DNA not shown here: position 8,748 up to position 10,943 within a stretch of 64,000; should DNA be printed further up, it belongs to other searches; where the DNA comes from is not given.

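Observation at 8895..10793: PAP2/vanadium-haloperoxidase-like catalytic domain fused to an RTX calcium-binding repeat tail; no N-terminal signal peptide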

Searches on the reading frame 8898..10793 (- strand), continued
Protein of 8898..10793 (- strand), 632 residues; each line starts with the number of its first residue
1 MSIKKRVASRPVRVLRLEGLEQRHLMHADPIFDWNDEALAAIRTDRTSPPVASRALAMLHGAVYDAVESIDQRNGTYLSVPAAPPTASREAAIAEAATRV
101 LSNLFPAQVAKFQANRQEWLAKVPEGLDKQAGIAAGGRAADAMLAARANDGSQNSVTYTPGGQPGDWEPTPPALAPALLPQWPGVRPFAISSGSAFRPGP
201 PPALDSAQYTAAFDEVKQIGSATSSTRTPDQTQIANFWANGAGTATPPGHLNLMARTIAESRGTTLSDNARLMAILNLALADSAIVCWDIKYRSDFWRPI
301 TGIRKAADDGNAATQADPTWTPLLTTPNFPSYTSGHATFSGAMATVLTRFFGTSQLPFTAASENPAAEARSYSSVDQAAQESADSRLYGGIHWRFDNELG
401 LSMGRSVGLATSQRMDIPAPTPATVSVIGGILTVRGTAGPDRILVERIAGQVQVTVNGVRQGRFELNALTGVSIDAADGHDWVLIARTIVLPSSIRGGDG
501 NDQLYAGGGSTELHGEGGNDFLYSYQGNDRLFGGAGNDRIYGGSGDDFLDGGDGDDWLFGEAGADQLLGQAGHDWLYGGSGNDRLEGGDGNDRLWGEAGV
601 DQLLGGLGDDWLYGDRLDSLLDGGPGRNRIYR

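Call 8: find_homologous_proteins(query=window:8898-10793:-, max_evalue=1e-10)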
Query window:8898-10793:- (632 aa): 3334 proteins with E <= 1e-10 among 8000 candidates; the best 120 are listed.
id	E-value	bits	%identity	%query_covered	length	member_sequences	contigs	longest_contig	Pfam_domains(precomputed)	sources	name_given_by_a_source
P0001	0.0e+0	1428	100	100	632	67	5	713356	PF22778.4,PF01569.28,PF17897.8,PF00353.26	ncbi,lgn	-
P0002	0.0e+0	1262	90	98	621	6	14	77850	PF22778.4,PF01569.28,PF17897.8,PF00353.26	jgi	jgi:hypothetical protein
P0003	8.8e-208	710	52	99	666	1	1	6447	PF21167.3,PF22778.4,PF01569.28,PF00353.26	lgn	-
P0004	6.2e-201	688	51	100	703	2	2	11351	PF22778.4,PF01569.28,PF00353.26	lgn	-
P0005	3.6e-199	682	53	100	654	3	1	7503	PF22778.4,PF01569.28,PF07595.18,PF00353.26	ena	-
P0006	2.2e-197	676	51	98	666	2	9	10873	PF22778.4,PF01569.28,PF00353.26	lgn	-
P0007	1.5e-196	673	52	98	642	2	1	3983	PF21167.3,PF22778.4,PF01569.28,PF00353.26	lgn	-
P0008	8.5e-188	644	50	96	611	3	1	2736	PF21167.3,PF22778.4,PF01569.28,PF00353.26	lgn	-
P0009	2.1e-187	643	50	100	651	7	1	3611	PF21167.3,PF22778.4,PF01569.28,PF00353.26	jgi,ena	-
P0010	4.2e-187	642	53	96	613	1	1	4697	PF21167.3,PF22778.4,PF01569.28,PF00353.26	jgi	jgi:hypothetical protein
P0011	7.0e-186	638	50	100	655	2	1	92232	PF22778.4,PF01569.28,PF00353.26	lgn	-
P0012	2.0e-185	636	51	98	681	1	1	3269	PF22778.4,PF01569.28,PF00353.26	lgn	-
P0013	5.2e-185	635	51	92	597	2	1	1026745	PF22778.4,PF01569.28,PF17897.8,PF00353.26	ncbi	-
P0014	2.7e-183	629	54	91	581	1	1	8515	PF22778.4,PF01569.28,PF00353.26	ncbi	-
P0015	7.4e-181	621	51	94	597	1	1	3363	PF22778.4,PF01569.28,PF17897.8,PF00353.26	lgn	-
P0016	1.6e-180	620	50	94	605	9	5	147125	PF22778.4,PF01569.28,PF17897.8,PF00353.26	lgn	-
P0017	4.4e-180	619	50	95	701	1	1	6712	PF22778.4,PF01569.28,PF17897.8,PF00353.26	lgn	-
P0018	1.5e-179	617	51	97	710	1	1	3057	PF22778.4,PF01569.28,PF07595.18,PF00353.26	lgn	-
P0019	1.0e-178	614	53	92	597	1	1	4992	PF22778.4,PF01569.28,PF17897.8,PF00353.26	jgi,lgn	jgi:hypothetical protein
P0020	2.6e-178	613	50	100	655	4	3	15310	PF21167.3,PF22778.4,PF01569.28,PF00353.26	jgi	-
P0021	3.3e-178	612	51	93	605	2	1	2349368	PF22778.4,PF01569.28,PF17897.8,PF00353.26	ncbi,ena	-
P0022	1.7e-177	610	51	92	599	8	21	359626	PF22778.4,PF01569.28,PF17897.8,PF00353.26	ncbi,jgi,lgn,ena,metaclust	metaclust:\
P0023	4.9e-177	609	53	90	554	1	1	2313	PF22778.4,PF01569.28,PF00353.26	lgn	-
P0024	6.1e-177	608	52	86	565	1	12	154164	PF22778.4,PF01569.28,PF17897.8,PF00353.26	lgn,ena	-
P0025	6.6e-177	608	52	90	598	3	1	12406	PF22778.4,PF01569.28,PF17897.8,PF00353.26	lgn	-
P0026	1.1e-176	607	51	96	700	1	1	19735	PF22778.4,PF01569.28,PF00353.26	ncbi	-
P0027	1.3e-176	607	53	88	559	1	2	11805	PF22778.4,PF01569.28,PF00353.26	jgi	jgi:hypothetical protein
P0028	4.6e-176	605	55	86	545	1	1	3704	PF22778.4,PF01569.28,PF17897.8,PF00353.26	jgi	jgi:hypothetical protein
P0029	4.7e-176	605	50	93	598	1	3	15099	PF22778.4,PF01569.28,PF17897.8,PF00353.26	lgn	-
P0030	3.6e-175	602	53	88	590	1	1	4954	PF22778.4,PF01569.28,PF17897.8,PF00353.26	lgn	-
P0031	8.0e-175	601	52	98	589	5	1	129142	PF22778.4,PF01569.28,PF17897.8,PF00353.26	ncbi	ncbi:MAG: phosphatase PAP2 family protein [Pirellulales bacterium]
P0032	3.7e-174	599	49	88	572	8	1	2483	PF22778.4,PF01569.28,PF17897.8,PF00353.26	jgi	-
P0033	6.0e-174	598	51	89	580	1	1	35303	PF22778.4,PF01569.28,PF00353.26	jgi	jgi:membrane-associated phospholipid phosphatase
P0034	8.6e-174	598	50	92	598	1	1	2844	PF22778.4,PF01569.28,PF17897.8,PF00353.26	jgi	jgi:PAP2 superfamily/RTX calcium-binding nonapeptide repeat (4 copies)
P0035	9.1e-174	598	52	87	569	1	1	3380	PF22778.4,PF01569.28,PF00353.26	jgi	jgi:membrane-associated phospholipid phosphatase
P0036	1.3e-173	597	50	90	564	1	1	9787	PF22778.4,PF01569.28,PF07595.18,PF00353.26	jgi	jgi:hypothetical protein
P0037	2.8e-173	596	52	89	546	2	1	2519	PF22778.4,PF01569.28,PF00353.26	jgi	jgi:hypothetical protein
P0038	2.9e-173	596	52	88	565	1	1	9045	PF22778.4,PF01569.28,PF00353.26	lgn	-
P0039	4.6e-173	595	50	92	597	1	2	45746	PF22778.4,PF01569.28,PF17897.8,PF00353.26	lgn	-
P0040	6.1e-172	592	53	86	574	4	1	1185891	PF22778.4,PF01569.28,PF17897.8,PF07595.18,PF00353.26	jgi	jgi:Ca2+-binding RTX toxin-like protein/DNA-directed RNA polymerase specialized sigma24 family prote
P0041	2.9e-171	590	54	88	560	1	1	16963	PF22778.4,PF01569.28,PF00353.26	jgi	jgi:PAP2 superfamily/RTX calcium-binding nonapeptide repeat (4 copies)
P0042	2.9e-171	590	49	91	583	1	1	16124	PF22778.4,PF01569.28,PF17897.8,PF00353.26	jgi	jgi:PAP2 superfamily/RTX calcium-binding nonapeptide repeat (4 copies)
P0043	5.2e-171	589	52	87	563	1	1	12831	PF21167.3,PF22778.4,PF01569.28,PF00353.26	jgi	jgi:hypothetical protein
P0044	7.0e-171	588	53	88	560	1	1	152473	PF22778.4,PF01569.28,PF00353.26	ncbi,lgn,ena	-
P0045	8.4e-171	588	51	90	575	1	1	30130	PF22778.4,PF01569.28,PF00353.26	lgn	-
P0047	4.8e-170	586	52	86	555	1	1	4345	PF22778.4,PF01569.28,PF17897.8,PF07595.18,PF00353.26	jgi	jgi:hypothetical protein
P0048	5.7e-170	585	52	88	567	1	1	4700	PF22778.4,PF01569.28,PF00353.26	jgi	jgi:hypothetical protein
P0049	7.9e-170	585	55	84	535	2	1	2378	PF22778.4,PF01569.28,PF17897.8,PF00353.26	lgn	-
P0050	1.1e-169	584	51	88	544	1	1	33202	PF22778.4,PF01569.28,PF00353.26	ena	-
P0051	1.3e-169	584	51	92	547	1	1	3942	PF22778.4,PF01569.28,PF00353.26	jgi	jgi:PAP2 superfamily/RTX calcium-binding nonapeptide repeat (4 copies)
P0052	1.7e-169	584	53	87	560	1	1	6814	PF22778.4,PF01569.28,PF00353.26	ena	-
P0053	4.1e-169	582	52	88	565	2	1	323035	PF22778.4,PF01569.28,PF00353.26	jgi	jgi:hypothetical protein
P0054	4.1e-169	582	52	91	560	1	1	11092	PF22778.4,PF01569.28,PF00353.26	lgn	-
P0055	6.8e-169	582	52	87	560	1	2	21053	PF22778.4,PF01569.28,PF00353.26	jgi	jgi:hypothetical protein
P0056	7.4e-169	582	51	92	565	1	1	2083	PF22778.4,PF01569.28,PF00353.26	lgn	-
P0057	1.1e-168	581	52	85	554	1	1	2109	PF22778.4,PF01569.28,PF17897.8,PF07595.18,PF00353.26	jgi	jgi:hypothetical protein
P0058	1.5e-168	581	53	84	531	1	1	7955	PF22778.4,PF01569.28,PF00353.26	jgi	jgi:hypothetical protein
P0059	2.3e-168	580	50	89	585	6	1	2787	PF22778.4,PF01569.28,PF17897.8,PF00353.26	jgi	-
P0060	4.0e-168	579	52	88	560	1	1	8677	PF22778.4,PF01569.28,PF17897.8,PF00353.26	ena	-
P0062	8.5e-168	578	51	92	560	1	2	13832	PF22778.4,PF01569.28,PF00353.26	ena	-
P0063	3.1e-167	576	52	85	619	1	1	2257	PF22778.4,PF01569.28,PF00353.26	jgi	jgi:hypothetical protein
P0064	4.7e-167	576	52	85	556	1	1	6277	PF22778.4,PF01569.28,PF00353.26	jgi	jgi:hypothetical protein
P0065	6.7e-167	575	50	94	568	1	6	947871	PF22778.4,PF01569.28,PF00353.26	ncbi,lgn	ncbi:MAG: phosphatase PAP2 family protein [Pirellulales bacterium]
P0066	7.0e-167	575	51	85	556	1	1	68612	PF22778.4,PF01569.28,PF00353.26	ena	-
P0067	3.0e-166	573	51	91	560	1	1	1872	PF22778.4,PF01569.28,PF00353.26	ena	-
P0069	3.8e-166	573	51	89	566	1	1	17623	PF22778.4,PF01569.28,PF00353.26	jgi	jgi:hypothetical protein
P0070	4.2e-166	572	53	88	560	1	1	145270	PF22778.4,PF01569.28,PF00353.26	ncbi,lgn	ncbi:MAG: phosphatase PAP2 family protein [Pirellulaceae bacterium]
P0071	7.3e-166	572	50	92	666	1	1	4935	PF22778.4,PF01569.28,PF17897.8,PF00353.26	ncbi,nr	ncbi:MAG: phosphatase PAP2 family protein [Pirellulaceae bacterium]|nr:phosphatase PAP2 family prote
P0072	1.8e-165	570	51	88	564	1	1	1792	PF22778.4,PF01569.28,PF00353.26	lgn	-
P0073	3.3e-165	570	51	94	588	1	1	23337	PF22778.4,PF01569.28,PF17897.8,PF00353.26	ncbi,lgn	-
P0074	6.4e-165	569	49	98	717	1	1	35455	PF22778.4,PF01569.28,PF17897.8,PF00353.26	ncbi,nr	ncbi:MAG TPA: hypothetical protein VMP01_10240 [Pirellulaceae bacterium]|nr:hypothetical protein [Pi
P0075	9.6e-165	568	51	88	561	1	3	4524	PF22778.4,PF01569.28,PF00353.26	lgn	-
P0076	1.2e-164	568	51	88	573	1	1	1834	PF22778.4,PF01569.28,PF17897.8,PF00353.26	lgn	-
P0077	1.2e-164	568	51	86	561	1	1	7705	PF22778.4,PF01569.28,PF07595.18,PF00353.26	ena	-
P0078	2.2e-164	567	51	88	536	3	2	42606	PF22778.4,PF01569.28,PF00353.26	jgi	jgi:hypothetical protein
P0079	2.9e-164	566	49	91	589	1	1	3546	PF22778.4,PF01569.28,PF00353.26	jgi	jgi:membrane-associated phospholipid phosphatase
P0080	3.4e-164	566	48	88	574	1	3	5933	PF22778.4,PF01569.28,PF17897.8,PF00353.26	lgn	-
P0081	3.7e-164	566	50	91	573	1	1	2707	PF22778.4,PF01569.28,PF17897.8,PF00353.26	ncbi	-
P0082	7.5e-164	565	51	89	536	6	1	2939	PF22778.4,PF01569.28,PF00353.26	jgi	jgi:hypothetical protein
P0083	1.3e-163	564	52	84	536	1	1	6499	PF22778.4,PF01569.28,PF00353.26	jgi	jgi:hypothetical protein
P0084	2.0e-163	564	51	84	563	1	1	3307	PF22778.4,PF01569.28,PF00353.26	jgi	jgi:hypothetical protein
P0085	2.3e-163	563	51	86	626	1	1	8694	PF22778.4,PF01569.28,PF00353.26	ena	-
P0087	3.5e-163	563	51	85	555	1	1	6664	PF22778.4,PF01569.28,PF07595.18,PF00353.26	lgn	-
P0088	3.7e-163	563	50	89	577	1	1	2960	PF22778.4,PF01569.28,PF00353.26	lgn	-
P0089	6.2e-163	562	49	90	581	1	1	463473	PF22778.4,PF01569.28,PF00353.26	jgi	jgi:hypothetical protein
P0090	6.5e-163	562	49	94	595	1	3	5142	PF22778.4,PF01569.28,PF00353.26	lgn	-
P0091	6.9e-163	562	49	90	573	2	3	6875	PF22778.4,PF01569.28,PF17897.8,PF00353.26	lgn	-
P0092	5.3e-162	559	53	82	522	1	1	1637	PF22778.4,PF01569.28,PF00353.26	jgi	jgi:hypothetical protein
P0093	2.5e-161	557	51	85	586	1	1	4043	PF22778.4,PF01569.28,PF00353.26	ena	-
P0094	3.0e-161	556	50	91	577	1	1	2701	PF22778.4,PF01569.28,PF00353.26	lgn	-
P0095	3.4e-161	556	49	91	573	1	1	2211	PF22778.4,PF01569.28,PF00353.26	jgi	jgi:PAP2 superfamily/RTX calcium-binding nonapeptide repeat (4 copies)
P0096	7.4e-161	555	50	86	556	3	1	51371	PF22778.4,PF01569.28,PF00353.26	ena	-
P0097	7.5e-161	555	49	91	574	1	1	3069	PF22778.4,PF01569.28,PF00353.26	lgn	-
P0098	1.7e-160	554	49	90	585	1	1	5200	PF22778.4,PF01569.28,PF00353.26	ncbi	-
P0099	2.2e-160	554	49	90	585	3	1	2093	PF22778.4,PF01569.28,PF00353.26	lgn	-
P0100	2.3e-160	554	49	89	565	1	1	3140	PF22778.4,PF01569.28,PF00353.26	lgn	-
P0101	2.9e-160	553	51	86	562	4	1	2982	PF22778.4,PF01569.28,PF00353.26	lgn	-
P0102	6.3e-160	552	51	89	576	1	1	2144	PF22778.4,PF01569.28,PF00353.26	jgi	jgi:hypothetical protein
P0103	6.4e-160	552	50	92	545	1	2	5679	PF22778.4,PF01569.28,PF00353.26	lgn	-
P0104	1.1e-159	551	49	90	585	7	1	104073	PF22778.4,PF01569.28,PF17897.8,PF00353.26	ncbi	-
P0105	2.4e-159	550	52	86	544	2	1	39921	PF22778.4,PF01569.28,PF00353.26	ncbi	ncbi:MAG: hypothetical protein WD872_03655 [Pirellulaceae bacterium]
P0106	2.4e-159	550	48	97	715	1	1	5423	PF22778.4,PF01569.28,PF00353.26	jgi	jgi:hypothetical protein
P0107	2.5e-159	550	50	80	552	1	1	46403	PF22778.4,PF07595.18,PF00353.26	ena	-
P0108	3.0e-159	550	48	93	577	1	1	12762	PF22778.4,PF01569.28,PF00353.26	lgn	-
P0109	3.7e-159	550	51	87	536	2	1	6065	PF22778.4,PF01569.28,PF00353.26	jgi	-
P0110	3.9e-159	549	49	87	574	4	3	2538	PF22778.4,PF01569.28,PF00353.26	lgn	-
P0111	4.9e-159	549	48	90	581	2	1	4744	PF21167.3,PF22778.4,PF01569.28,PF00353.26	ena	-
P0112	7.2e-159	549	50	87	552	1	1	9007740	PF22778.4,PF01569.28,PF17897.8,PF00353.26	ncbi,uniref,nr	ncbi:Serralysin C precursor [Anatilimnocola aggregata]|uniref:Serralysin C n=1 Tax=Anatilimnocola ag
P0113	8.0e-159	548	49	90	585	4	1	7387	PF22778.4,PF01569.28,PF00353.26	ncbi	-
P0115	1.1e-158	548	49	86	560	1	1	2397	PF22778.4,PF01569.28,PF17897.8,PF00353.26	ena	-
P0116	1.2e-158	548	49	87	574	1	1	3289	PF22778.4,PF01569.28,PF00353.26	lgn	-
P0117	1.2e-158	548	49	91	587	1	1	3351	PF22778.4,PF01569.28,PF00353.26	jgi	jgi:hypothetical protein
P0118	1.8e-158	547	49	89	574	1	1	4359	PF22778.4,PF01569.28,PF00353.26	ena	-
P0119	1.8e-158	547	49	88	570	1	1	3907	PF22778.4,PF01569.28,PF00353.26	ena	-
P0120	9.8e-158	545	48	90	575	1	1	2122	PF22778.4,PF01569.28,PF00353.26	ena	-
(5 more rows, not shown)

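Call 9: list_cluster_members(proteins=[P0001, P0002, P0013, P0021])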
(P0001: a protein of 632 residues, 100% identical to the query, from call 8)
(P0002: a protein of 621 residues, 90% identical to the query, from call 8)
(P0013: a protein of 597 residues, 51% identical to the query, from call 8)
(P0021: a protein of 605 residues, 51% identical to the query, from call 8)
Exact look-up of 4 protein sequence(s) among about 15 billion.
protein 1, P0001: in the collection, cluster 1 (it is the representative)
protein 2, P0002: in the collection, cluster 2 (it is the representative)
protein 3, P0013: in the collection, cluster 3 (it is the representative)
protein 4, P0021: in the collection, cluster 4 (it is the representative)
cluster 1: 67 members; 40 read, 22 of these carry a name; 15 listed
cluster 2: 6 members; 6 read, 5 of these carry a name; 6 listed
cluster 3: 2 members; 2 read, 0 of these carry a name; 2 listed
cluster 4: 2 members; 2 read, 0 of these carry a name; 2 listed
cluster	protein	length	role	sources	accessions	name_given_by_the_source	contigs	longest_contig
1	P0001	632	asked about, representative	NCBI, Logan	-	-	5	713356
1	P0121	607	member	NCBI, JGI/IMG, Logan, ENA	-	hypothetical protein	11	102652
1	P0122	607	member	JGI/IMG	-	Ca2+-binding RTX toxin-like protein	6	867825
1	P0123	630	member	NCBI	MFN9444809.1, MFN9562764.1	MAG: phosphatase PAP2 family protein [Pirellulaceae bacterium]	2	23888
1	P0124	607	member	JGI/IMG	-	hypothetical protein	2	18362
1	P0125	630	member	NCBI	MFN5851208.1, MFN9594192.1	MAG: phosphatase PAP2 family protein [Pirellulaceae bacterium]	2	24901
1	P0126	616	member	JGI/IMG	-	hypothetical protein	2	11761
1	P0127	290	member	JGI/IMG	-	Ca2+-binding RTX toxin-like protein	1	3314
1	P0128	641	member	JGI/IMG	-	hypothetical protein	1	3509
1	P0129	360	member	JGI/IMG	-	hypothetical protein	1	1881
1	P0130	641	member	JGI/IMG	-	hypothetical protein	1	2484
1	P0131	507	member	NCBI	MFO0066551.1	MAG: phosphatase PAP2 family protein, partial [Pirellulaceae bacterium]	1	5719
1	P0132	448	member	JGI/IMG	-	hypothetical protein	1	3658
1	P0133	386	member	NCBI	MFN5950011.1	MAG: hypothetical protein ACK43N_16070, partial [Pirellulaceae bacterium]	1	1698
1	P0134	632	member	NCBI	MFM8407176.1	MAG: phosphatase PAP2 family protein [Pirellulaceae bacterium]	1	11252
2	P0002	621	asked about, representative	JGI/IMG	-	hypothetical protein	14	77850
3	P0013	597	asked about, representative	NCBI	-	-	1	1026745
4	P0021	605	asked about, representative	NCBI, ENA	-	-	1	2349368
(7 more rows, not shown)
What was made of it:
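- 8895..10793 (-): Complete gene, 632 aa plus stop: leader, VHPO-like catalytic domain, beta-sandwich linker and RTX beta-roll. An identical protein, P0001, is on 5 contigs (calls 8, 9).
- Checked: An identical 632-aa protein is on record on 5 contigs, in a Pirellulaceae MAG (calls 8, 9).
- NCBI names most members 'phosphatase PAP2 family protein' (calls 8, 9). PGAP names the family 'phosphatase PAP2 family protein' (calls 8, 9).
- Tried and rejected: Rejected: the true start is M26 (as some gene callers chose; 607-aa versions in call 9).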

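Call 28: find_encoding_contigs(protein=P0112, flank=10000, max_places=2)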
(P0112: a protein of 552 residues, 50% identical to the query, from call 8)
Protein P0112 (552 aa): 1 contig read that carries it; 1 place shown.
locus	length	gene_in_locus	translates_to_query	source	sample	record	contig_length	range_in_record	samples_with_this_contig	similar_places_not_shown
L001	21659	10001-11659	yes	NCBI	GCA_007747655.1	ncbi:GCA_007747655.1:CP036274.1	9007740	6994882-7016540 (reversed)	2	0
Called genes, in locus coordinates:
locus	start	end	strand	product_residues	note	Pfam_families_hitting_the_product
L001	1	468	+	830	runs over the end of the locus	PF11104:PilM_2, PF14450:FtsA (weak)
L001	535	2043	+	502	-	-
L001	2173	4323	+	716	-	-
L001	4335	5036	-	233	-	PF06508:QueC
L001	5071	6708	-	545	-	PF00501:AMP-binding, PF23562:AMP-binding_C_3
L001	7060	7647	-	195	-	PF00578:AhpC-TSA, PF08534:Redoxin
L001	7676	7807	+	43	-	-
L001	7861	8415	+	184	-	PF04238:DUF420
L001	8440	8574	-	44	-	-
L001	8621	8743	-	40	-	-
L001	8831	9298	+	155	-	PF01878:EVE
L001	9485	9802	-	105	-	-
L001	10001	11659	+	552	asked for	PF17897:VCPO_N (weak), PF01569:PAP2 (weak), PF22778:VCPO_2nd, PF00353:HemolysinCabind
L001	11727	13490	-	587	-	PF05524:PEP-utilisers_N, PF00391:PEP-utilizers, PF02896:PEP-utilizers_C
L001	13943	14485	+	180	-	PF07977:FabA, PF22818:ApeI-like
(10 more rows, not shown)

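Call 29: find_encoding_contigs(protein=P0021, flank=10000, max_places=2)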
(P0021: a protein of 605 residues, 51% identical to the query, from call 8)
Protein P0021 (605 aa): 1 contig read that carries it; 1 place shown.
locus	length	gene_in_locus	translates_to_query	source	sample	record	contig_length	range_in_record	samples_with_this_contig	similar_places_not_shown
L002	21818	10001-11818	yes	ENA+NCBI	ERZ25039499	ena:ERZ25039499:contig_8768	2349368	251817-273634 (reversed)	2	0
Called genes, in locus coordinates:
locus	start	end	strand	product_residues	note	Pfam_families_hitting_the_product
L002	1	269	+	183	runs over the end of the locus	-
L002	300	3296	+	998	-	PF01565:FAD_binding_4, PF02913:FAD-oxidase_C, PF13183:Fer4_8, PF13534:Fer4_17 (weak), PF02754:CCG (faint)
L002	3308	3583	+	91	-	PF02597:ThiS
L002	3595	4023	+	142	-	PF02391:MoaE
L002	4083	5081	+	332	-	PF04055:Radical_SAM, PF13353:Fer4_12 (weak), PF06463:Mob_synth_C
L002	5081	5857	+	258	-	PF00155:Aminotran_1_2, PF00266:Aminotran_5, PF01212:Beta_elim_lyase, PF01053:Cys_Met_Meta_PP, PF01041:DegT_DnrJ_EryC1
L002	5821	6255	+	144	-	PF00266:Aminotran_5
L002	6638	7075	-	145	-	-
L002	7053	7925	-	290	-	-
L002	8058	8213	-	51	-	-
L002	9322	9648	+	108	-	-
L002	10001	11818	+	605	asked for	PF17897:VCPO_N (faint), PF01569:PAP2, PF22778:VCPO_2nd, PF00353:HemolysinCabind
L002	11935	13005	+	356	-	PF03747:ADP_ribosyl_GH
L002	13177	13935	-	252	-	PF00106:adh_short, PF03435:Sacchrp_dh_NADP (weak), PF08659:KR (weak), PF13561:adh_short_C2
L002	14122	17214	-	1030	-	PF00353:HemolysinCabind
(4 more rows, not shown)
